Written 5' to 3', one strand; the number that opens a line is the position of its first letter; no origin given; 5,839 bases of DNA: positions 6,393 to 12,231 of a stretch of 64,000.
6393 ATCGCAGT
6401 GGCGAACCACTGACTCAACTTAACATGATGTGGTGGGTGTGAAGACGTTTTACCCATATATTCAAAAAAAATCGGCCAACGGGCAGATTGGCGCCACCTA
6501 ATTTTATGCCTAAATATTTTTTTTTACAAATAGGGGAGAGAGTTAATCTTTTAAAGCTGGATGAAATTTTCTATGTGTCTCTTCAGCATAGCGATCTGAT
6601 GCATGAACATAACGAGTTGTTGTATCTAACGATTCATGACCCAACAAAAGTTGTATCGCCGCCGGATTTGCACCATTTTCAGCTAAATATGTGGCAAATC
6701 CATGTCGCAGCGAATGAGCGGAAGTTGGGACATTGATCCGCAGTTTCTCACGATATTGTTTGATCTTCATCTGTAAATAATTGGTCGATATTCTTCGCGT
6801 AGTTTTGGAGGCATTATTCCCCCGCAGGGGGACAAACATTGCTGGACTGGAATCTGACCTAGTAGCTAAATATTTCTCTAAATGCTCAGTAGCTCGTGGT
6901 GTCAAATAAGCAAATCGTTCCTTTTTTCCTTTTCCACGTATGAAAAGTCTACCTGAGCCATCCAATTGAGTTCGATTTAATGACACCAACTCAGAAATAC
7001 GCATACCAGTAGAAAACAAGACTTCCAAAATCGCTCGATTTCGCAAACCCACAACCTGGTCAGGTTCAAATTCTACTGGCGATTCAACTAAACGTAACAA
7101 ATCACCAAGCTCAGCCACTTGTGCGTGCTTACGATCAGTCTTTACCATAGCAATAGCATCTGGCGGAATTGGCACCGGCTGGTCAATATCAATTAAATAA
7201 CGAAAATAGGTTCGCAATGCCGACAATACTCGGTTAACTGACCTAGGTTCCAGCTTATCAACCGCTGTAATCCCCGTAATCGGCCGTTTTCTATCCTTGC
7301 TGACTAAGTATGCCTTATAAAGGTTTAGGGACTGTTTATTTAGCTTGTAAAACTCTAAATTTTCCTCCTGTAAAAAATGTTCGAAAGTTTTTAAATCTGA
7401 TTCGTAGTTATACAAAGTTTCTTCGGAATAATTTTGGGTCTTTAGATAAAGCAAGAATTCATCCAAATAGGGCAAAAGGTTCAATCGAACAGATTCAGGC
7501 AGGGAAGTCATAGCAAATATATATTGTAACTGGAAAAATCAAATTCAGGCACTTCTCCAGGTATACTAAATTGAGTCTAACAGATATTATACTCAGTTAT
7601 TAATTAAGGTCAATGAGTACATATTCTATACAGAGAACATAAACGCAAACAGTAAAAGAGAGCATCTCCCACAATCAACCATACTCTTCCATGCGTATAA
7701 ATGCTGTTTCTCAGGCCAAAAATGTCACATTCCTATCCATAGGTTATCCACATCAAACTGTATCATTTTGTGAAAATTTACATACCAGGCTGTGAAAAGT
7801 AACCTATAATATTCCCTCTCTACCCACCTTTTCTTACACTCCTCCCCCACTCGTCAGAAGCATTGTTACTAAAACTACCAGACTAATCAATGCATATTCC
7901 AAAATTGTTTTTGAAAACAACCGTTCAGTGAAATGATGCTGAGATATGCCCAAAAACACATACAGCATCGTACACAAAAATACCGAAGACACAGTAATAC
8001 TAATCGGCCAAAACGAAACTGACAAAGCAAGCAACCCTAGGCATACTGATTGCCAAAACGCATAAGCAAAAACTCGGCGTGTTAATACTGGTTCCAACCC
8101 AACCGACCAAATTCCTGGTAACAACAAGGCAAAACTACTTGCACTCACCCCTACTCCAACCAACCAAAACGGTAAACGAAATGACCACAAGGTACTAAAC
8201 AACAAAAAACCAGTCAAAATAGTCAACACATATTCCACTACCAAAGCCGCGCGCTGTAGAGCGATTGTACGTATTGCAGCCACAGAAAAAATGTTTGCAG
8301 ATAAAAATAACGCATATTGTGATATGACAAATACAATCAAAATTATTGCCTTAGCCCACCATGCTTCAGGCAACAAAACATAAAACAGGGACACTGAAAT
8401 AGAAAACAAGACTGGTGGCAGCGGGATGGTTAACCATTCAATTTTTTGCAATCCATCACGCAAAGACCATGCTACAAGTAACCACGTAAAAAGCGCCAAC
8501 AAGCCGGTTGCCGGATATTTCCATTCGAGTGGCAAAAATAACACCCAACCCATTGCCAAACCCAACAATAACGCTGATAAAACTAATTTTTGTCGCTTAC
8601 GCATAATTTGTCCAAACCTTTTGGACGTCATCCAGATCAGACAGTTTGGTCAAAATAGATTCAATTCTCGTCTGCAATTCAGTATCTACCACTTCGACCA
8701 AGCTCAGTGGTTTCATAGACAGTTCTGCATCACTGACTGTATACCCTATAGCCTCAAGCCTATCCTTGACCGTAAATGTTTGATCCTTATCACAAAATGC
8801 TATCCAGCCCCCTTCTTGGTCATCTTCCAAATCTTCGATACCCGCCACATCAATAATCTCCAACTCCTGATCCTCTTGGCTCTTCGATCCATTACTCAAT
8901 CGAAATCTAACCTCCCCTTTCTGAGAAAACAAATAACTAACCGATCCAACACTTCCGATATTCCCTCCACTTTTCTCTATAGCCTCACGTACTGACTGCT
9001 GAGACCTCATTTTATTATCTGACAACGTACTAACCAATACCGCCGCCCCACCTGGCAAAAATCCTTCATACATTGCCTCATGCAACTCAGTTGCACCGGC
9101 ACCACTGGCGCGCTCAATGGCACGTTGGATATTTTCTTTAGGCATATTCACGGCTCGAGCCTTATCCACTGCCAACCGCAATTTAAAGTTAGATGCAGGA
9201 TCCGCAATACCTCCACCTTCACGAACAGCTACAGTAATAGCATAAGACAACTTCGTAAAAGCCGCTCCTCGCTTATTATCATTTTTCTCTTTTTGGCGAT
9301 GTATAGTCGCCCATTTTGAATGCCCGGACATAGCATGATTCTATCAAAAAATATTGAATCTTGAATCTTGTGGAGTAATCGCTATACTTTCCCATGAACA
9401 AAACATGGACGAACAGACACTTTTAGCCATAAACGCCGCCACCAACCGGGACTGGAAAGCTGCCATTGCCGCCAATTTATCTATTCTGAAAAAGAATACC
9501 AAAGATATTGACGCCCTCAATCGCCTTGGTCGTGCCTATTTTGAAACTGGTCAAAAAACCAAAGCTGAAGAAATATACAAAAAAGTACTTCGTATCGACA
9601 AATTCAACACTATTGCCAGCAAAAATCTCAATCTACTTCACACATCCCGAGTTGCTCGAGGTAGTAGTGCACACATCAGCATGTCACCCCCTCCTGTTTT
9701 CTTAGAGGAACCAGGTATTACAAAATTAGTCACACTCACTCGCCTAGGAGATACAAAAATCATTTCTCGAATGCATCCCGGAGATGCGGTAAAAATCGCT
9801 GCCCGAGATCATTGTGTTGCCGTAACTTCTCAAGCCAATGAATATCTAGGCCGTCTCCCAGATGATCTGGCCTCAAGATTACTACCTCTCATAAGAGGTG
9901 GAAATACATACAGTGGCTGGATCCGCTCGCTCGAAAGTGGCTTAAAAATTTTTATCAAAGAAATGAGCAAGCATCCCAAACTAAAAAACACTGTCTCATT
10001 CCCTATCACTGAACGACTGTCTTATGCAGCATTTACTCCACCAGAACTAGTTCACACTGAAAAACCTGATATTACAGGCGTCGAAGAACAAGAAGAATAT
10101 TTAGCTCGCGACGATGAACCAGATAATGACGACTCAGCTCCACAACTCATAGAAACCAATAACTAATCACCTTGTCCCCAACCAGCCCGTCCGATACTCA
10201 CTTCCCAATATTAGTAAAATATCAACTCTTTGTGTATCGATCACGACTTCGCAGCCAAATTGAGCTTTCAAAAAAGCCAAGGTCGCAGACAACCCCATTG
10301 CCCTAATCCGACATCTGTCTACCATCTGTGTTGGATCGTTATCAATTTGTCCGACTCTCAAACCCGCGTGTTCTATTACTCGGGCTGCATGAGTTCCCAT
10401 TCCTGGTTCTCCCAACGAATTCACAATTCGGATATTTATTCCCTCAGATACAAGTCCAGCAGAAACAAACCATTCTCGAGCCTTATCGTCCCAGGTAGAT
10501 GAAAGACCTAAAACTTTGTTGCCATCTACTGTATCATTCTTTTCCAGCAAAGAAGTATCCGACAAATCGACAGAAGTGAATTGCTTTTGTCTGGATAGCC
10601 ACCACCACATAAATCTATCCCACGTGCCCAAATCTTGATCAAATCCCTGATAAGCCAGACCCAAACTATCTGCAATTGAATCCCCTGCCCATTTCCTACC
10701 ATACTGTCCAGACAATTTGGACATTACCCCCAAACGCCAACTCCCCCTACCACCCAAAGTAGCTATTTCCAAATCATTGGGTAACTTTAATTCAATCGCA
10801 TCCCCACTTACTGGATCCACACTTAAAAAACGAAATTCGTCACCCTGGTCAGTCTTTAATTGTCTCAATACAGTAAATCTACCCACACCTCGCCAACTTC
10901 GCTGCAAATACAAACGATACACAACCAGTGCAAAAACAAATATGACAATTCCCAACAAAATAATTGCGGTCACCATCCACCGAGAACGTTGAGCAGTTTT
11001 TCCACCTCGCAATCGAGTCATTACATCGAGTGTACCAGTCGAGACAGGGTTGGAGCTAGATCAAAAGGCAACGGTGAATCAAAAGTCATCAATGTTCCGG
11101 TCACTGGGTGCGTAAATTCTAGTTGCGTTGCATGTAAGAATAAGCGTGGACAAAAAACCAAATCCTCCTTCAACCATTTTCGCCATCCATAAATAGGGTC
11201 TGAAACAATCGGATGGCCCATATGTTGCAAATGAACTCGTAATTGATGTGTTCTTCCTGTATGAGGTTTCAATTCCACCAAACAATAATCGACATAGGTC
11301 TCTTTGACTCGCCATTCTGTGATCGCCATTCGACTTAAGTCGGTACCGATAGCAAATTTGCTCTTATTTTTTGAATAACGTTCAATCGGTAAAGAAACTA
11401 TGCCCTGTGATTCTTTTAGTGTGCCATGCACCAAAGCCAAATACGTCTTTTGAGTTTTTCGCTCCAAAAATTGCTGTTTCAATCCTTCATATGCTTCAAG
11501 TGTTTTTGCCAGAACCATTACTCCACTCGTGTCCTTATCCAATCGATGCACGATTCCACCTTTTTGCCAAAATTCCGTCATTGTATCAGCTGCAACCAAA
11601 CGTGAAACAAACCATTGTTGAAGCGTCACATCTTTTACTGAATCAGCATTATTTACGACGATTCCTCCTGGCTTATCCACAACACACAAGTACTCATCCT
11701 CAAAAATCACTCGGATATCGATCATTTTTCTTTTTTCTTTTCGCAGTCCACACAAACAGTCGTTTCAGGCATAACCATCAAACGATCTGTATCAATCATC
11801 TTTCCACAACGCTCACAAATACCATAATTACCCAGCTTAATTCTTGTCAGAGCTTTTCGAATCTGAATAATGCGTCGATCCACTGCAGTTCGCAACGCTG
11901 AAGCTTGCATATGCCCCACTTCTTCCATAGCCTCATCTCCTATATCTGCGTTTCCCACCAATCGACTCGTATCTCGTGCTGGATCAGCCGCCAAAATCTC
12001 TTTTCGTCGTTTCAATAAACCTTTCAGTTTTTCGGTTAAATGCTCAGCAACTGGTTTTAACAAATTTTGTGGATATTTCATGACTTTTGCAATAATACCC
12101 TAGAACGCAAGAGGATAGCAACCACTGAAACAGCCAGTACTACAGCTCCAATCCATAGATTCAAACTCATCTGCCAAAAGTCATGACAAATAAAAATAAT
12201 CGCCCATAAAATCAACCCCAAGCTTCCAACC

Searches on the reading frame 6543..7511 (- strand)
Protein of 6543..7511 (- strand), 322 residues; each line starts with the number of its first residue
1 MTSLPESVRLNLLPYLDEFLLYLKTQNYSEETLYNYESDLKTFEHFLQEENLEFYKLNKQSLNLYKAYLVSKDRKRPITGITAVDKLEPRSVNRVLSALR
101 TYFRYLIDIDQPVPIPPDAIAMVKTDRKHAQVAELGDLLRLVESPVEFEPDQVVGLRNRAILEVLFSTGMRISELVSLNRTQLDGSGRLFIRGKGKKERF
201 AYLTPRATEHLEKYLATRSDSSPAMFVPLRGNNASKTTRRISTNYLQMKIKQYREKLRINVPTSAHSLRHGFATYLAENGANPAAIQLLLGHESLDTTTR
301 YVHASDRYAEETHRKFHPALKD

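Call 80: search_protein_families(library=pfam, proteins=[window:6543-7511:-], max_evalue=0.001)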
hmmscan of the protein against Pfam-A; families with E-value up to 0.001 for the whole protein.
window:6543-7511:- (322 aa): 4 families
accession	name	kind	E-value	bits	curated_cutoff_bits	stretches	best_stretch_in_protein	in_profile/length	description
PF00589.27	Phage_integrase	-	4.5e-31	108.4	27.1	1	152-306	18-170/172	Phage integrase family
PF02899.23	Phage_int_SAM_1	-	4.3e-12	46.6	22.3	1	16-107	1-80/83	Phage integrase, N-terminal SAM-like domain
PF13102.12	Phage_int_SAM_5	-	5e-08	33.6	22.3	1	11-105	1-81/98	Phage integrase SAM-like domain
PF13495.12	Phage_int_SAM_4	-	7.1e-06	26.8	27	1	16-110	2-82/85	Phage integrase, N-terminal SAM-like domain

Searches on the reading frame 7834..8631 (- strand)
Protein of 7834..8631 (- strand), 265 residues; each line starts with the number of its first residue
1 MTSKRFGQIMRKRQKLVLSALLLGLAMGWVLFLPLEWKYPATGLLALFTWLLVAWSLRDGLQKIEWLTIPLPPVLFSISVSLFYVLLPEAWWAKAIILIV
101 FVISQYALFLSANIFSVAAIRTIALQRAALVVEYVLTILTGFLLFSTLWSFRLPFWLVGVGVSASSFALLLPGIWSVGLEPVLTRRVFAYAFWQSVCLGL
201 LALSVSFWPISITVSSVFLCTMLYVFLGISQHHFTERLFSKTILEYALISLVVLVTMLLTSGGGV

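Call 80: search_protein_families(library=pfam, proteins=[window:7834-8631:-], max_evalue=0.001)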
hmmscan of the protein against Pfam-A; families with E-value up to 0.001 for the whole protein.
window:7834-8631:- (265 aa): 1 family
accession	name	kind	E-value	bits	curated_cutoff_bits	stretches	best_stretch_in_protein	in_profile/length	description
PF18900.5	DUF5656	-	1.3e-08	34.9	23.3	1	73-255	62-237/242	Protein of unknown function (DUF5656)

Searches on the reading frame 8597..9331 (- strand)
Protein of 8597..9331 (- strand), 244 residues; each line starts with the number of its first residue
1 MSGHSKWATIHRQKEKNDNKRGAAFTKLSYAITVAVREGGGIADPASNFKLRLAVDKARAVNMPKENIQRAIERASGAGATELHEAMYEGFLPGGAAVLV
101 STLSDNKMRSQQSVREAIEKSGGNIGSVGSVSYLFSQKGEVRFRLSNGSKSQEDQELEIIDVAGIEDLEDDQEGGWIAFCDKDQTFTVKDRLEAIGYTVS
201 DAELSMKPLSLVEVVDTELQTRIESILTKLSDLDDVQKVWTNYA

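Call 80: search_protein_families(library=pfam, proteins=[window:8597-9331:-], max_evalue=0.001)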
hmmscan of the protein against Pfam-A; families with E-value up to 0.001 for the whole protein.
window:8597-9331:- (244 aa): 2 families
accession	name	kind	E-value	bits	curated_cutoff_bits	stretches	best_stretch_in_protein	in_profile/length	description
PF01709.26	Transcrip_reg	-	3.2e-41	141.1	27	1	84-243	2-160/160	TACO1/YebC second and third domain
PF20772.2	TACO1_YebC_N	-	2.7e-29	101.9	36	1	5-77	1-72/73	TACO1/YebC protein N-terminal domain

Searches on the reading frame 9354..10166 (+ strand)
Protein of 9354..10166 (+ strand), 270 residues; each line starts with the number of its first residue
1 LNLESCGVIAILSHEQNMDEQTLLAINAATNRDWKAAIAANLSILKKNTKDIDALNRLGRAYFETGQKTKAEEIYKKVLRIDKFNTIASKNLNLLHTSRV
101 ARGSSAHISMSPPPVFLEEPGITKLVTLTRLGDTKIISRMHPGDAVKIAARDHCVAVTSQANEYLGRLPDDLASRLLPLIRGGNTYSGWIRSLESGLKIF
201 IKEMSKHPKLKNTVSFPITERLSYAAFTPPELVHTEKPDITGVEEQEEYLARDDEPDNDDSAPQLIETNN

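Call 81: search_protein_families(library=pfam, proteins=[window:9354-10166:+], max_evalue=0.001)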
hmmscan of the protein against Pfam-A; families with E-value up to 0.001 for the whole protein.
window:9354-10166:+ (270 aa): 7 families
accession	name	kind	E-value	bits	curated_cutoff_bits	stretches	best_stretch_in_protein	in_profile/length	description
PF13181.12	TPR_8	-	1.4e-06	28.4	25.7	1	53-83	2-32/34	Tetratricopeptide repeat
PF07719.23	TPR_2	-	5.1e-06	26.6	27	1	53-83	2-32/34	Tetratricopeptide repeat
PF00515.34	TPR_1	-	6.9e-06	26.1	27.8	1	53-83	2-32/34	Tetratricopeptide repeat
PF13432.12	TPR_16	-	1.8e-05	25.5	32.7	1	23-84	2-63/65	Tetratricopeptide repeat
PF14559.12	TPR_19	-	2.3e-05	25.1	25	1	32-83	5-56/68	Tetratricopeptide repeat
PF13374.12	TPR_10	-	9.6e-05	22.7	27.5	1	53-81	3-31/42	Tetratricopeptide repeat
PF13424.12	TPR_12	-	0.00011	22.7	30.1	1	50-83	43-76/77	Tetratricopeptide repeat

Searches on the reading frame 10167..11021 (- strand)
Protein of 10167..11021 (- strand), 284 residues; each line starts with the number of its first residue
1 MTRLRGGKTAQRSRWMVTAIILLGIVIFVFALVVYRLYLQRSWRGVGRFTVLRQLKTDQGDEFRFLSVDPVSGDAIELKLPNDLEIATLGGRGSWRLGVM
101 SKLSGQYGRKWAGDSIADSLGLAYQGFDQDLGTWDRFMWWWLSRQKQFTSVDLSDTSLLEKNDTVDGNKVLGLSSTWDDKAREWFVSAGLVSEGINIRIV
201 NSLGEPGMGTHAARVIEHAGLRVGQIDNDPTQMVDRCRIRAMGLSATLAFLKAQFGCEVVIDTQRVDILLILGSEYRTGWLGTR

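Call 62: search_protein_families(library=pfam, proteins=[window:10167-11021:-], max_evalue=0.001)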
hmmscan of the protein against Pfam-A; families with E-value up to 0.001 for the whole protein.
window:10167-11021:- (284 aa): 1 family
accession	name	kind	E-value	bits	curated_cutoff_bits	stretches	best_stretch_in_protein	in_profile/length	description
PF13399.11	LytR_C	-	0.00074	20.8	22.2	0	195-276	2-86/86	LytR cell envelope-related transcriptional attenuator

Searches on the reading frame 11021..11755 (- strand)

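Call 62: search_protein_families(library=pfam, proteins=[window:11021-11755:-], max_evalue=0.001)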
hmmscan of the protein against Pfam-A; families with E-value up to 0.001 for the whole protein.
window:11021-11755:- (244 aa): 1 family
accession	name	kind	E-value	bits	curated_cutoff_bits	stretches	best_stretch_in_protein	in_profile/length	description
PF00849.27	PseudoU_synth_2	-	4e-29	102.3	26.8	1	23-178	2-152/152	RNA pseudouridylate synthase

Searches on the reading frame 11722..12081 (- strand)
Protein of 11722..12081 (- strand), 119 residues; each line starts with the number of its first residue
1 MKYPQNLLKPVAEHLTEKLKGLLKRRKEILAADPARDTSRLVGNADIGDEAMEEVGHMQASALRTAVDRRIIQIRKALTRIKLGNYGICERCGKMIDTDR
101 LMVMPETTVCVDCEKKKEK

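Call 62: search_protein_families(library=pfam, proteins=[window:11722-12081:-], max_evalue=0.001)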
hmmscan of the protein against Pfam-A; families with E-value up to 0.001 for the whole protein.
window:11722-12081:- (119 aa): 1 family
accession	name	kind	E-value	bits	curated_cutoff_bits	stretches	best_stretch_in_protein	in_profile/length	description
PF01258.23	zf-dskA_traR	-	1.2e-13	51.2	24.9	1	84-119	1-36/36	Prokaryotic dksA/traR C4-type zinc finger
